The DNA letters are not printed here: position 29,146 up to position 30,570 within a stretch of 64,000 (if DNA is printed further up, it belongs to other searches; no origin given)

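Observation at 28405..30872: Compact ABC-ATPase + DUF4435/Toprim pair with a tightly coupled third small gene: a PARIS/AbiL/OLD-like candidate defence operon of unusual architecture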

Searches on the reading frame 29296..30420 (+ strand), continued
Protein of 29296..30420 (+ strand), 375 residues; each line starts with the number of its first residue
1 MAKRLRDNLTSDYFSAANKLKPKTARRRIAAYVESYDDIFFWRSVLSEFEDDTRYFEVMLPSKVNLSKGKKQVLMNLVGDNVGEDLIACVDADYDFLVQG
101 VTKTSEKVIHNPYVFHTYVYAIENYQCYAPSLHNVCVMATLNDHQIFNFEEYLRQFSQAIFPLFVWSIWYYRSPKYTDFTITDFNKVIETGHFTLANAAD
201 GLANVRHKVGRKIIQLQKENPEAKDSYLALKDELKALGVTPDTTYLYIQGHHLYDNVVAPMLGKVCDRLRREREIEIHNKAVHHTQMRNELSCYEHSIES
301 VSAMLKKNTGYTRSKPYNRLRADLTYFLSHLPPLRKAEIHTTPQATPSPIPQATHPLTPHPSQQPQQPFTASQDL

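Call 88: list_cluster_members(proteins=[L108:8175-9020:+, L108:9001-9999:+])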
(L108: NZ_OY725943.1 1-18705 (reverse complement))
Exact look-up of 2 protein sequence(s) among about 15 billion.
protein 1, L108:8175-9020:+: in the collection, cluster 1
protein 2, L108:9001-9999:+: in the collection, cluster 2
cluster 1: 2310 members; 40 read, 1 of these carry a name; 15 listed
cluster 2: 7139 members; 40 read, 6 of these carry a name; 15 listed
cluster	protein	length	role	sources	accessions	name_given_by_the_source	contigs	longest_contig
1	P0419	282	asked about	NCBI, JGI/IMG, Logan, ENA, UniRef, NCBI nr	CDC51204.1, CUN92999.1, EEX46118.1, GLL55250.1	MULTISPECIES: AAA family ATPase [Bacteroides] | putative excinuclease ATPase subunit | ABC-type multidrug transport system, ATPase component n=1 Tax=Bacteroides finegoldii ...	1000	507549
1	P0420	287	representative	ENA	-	-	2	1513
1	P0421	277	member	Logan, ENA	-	-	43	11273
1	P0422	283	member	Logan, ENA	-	-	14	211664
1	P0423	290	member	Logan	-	-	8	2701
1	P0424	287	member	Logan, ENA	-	-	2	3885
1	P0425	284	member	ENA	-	-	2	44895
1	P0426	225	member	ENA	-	-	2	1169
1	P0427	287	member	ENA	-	-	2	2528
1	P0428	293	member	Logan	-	-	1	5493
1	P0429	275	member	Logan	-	-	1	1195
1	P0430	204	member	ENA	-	-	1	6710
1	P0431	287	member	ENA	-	-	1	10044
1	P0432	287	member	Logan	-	-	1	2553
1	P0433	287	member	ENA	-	-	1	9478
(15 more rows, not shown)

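Call 95: get_annotated_region(hit=H13, flank=3000)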
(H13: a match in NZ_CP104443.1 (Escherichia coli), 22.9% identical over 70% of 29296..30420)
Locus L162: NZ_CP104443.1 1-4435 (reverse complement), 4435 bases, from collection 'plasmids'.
description: Escherichia coli strain HBUT-L plasmid unnamed, complete sequence
organism: Escherichia coli (NCBI taxid 562)
taxonomy: Bacteria; Pseudomonadota; Gammaproteobacteria; Enterobacterales; Enterobacteriaceae; Escherichia; Escherichia coli
host: -; source: cell culture; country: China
typing (MOB-suite, as given by PLSDB): mobilizable; replicon rep_cluster_2335; relaxase MOBP
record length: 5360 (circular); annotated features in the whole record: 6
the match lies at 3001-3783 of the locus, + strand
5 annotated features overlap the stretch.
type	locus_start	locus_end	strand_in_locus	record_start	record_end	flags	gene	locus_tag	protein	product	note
CDS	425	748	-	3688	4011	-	-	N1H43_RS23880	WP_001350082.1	MobC family plasmid mobilization relaxosome protein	-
CDS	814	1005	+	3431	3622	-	-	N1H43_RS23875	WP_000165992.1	Rop family plasmid primer RNA-binding protein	-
CDS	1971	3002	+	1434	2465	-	-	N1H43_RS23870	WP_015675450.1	AAA family ATPase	-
CDS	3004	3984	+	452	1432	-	-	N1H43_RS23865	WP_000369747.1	hypothetical protein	-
CDS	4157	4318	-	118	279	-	-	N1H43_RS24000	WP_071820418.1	mobilization protein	-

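Call 96: get_annotated_region(hit=H19, flank=3000)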
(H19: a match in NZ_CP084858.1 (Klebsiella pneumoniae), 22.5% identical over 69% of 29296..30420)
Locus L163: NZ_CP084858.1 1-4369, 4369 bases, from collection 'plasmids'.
description: Klebsiella pneumoniae strain SB1170 plasmid pKp_SB61170_2, complete sequence
organism: Klebsiella pneumoniae (NCBI taxid 573)
taxonomy: Bacteria; Pseudomonadota; Gammaproteobacteria; Enterobacterales; Enterobacteriaceae; Klebsiella; Klebsiella pneumoniae
host: -; source: Homo sapiens,Whole organism,feces; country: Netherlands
typing (MOB-suite, as given by PLSDB): non-mobilizable; replicon ColRNAI_rep_cluster_1987
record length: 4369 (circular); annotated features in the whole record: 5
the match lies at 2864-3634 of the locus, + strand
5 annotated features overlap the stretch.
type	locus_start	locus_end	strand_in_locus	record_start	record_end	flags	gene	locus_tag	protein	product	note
CDS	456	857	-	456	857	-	-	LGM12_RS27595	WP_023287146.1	helix-turn-helix domain-containing protein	-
CDS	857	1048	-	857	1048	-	-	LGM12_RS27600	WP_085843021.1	Rop family plasmid primer RNA-binding protein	-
CDS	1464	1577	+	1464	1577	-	-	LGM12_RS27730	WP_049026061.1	hypothetical protein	-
CDS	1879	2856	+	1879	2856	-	-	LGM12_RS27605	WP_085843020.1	ATP-binding protein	-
CDS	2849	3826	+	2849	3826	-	-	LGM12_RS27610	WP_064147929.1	DUF4435 domain-containing protein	-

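Call 97: search_protein_families(library=padloc, proteins=[L162:1971-2999:+, L162:3004-3981:+, L163:1879-2853:+, L163:2849-3823:+, L108:8175-9020:+, L108:9001-9999:+], max_evalue=1e-10)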
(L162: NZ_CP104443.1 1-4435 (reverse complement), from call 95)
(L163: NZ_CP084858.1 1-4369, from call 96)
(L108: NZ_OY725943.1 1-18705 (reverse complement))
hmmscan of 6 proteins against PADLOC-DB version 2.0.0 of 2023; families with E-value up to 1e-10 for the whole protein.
L162:1971-2999:+ (343 aa): 36 families (the best 25 are shown)
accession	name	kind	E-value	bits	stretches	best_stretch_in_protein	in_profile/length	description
PDLC04164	AriA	-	8.6e-43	144.7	1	162-328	68-241/253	-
PDLC00289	PtuA1|PtuA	-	3.9e-29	99.9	1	17-323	7-292/404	AAA ATPase domain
PDLC02981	AriAB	-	1.4e-23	81.5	1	108-323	149-377/694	-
PDLC02979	AriA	-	1.8e-22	78.6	1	105-323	145-373/373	-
PDLC00283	PtuA1|PtuA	-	2.6e-21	74.3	1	85-323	112-344/448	AAA ATPase domain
PDLC00303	PtuA1|PtuA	-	2.1e-20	71.2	1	31-324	11-283/386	AAA ATPase domain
PDLC00266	PtuA1|PtuA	-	8e-20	69.5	1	165-323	224-380/483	AAA ATPase domain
PDLC02980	AriA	-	1.2e-19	69.4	1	34-323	1-303/304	-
PDLC00265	PtuA1|PtuA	-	2.8e-19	67.6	1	97-323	160-372/479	AAA ATPase domain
PDLC00273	PtuA1|PtuA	-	1.7e-18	64.8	1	33-324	3-270/375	AAA ATPase domain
PDLC04135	mad3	-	4.9e-17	60.5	1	12-323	1-327/374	mads_3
PDLC00274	PtuA1|PtuA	-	2.7e-16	57.9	1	36-322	38-348/438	AAA ATPase domain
PDLC00271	PtuA1|PtuA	-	6.4e-16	56.9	1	12-324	2-323/421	AAA ATPase domain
PDLC00285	PtuA1|PtuA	-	3.1e-15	54.4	1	35-323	29-330/432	AAA ATPase domain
PDLC02915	ATPase-Toprim_I-B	-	7.8e-15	52.7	0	275-323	251-299/623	-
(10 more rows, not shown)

L162:3004-3981:+ (326 aa): 1 family
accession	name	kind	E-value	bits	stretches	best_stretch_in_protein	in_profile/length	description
PDLC04165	AriB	-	9.6e-20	69.2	1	22-252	23-244/289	-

L163:1879-2853:+ (325 aa): 51 families (the best 25 are shown)
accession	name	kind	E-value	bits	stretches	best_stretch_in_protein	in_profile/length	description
PDLC04164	AriA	-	5.3e-42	142.1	1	189-319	121-251/253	-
PDLC02980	AriA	-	1.5e-23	82.3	1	26-304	1-303/304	-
PDLC02979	AriA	-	1.7e-23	82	1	96-304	182-373/373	-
PDLC04135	mad3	-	2.3e-23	81.4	1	7-305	4-328/374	mads_3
PDLC03878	NsnB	-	2.7e-23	81.3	1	6-305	3-282/345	-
PDLC00289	PtuA1|PtuA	-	5.1e-23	79.8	1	22-304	26-292/404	AAA ATPase domain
PDLC02981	AriAB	-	4.9e-22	76.4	1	131-304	196-377/694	-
PDLC00283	PtuA1|PtuA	-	1.4e-21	75.2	1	145-305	192-345/448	AAA ATPase domain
PDLC00285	PtuA1|PtuA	-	4.3e-21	73.6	1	106-304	131-330/432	AAA ATPase domain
PDLC00265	PtuA1|PtuA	-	2.8e-20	70.9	1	131-303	193-371/479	AAA ATPase domain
PDLC00266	PtuA1|PtuA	-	8.9e-20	69.4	1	152-306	218-382/483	AAA ATPase domain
PDLC00268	PtuA1|PtuA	-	4.9e-19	67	1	2-304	2-311/411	AAA ATPase domain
PDLC00271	PtuA1|PtuA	-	1.9e-18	65.2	1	13-305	13-323/421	AAA ATPase domain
PDLC00273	PtuA1|PtuA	-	2.4e-17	61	1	179-310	151-275/375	AAA ATPase domain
PDLC00278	PtuA1|PtuA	-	4e-17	60.6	1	180-305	192-332/436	AAA ATPase domain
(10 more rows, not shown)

L163:2849-3823:+ (325 aa): 1 family
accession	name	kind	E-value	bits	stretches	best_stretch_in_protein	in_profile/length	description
PDLC04165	AriB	-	3.8e-19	67.3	1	24-251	24-246/289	-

L108:8175-9020:+ (282 aa): 46 families (the best 25 are shown)
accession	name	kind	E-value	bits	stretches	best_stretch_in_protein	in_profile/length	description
PDLC04164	AriA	-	5.6e-58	194.5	1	5-271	3-251/253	-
PDLC00289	PtuA1|PtuA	-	2.9e-25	87.1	1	190-256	226-292/404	AAA ATPase domain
PDLC00305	PtuA1|PtuA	-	1.6e-22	78.4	1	142-257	165-289/392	AAA ATPase domain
PDLC00271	PtuA1|PtuA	-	1.1e-20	72.6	1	143-258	201-324/421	AAA ATPase domain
PDLC04135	mad3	-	3.2e-19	67.7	1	139-258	202-329/374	mads_3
PDLC02979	AriA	-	3.5e-18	64.6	1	128-256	238-373/373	-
PDLC02913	ATPase_I-A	-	6.2e-18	63.2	1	129-257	269-408/508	-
PDLC02980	AriA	-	9.5e-18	63.2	1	178-256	224-303/304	-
PDLC00303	PtuA1|PtuA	-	1.1e-17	62.2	1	144-257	168-283/386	AAA ATPase domain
PDLC00268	PtuA1|PtuA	-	1.9e-17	61.8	1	120-257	166-312/411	AAA ATPase domain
PDLC00299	PtuA1|PtuA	-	6.3e-17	59.7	1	133-256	284-421/535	AAA ATPase domain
PDLC00278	PtuA1|PtuA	-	8.9e-17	59.5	1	210-257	285-332/436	AAA ATPase domain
PDLC02981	AriAB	-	2e-16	57.9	1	100-259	221-380/694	-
PDLC00290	PtuA1|PtuA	-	5.2e-16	57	0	206-256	263-313/414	AAA ATPase domain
PDLC03878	NsnB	-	1.9e-14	52.2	1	131-257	145-282/345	-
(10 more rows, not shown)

L108:9001-9999:+ (333 aa): 2 families
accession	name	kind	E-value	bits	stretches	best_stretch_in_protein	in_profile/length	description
PDLC02983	AriB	-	2.9e-70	235.1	1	27-275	1-236/236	-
PDLC04165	AriB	-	1e-36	124.9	1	15-288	9-273/289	-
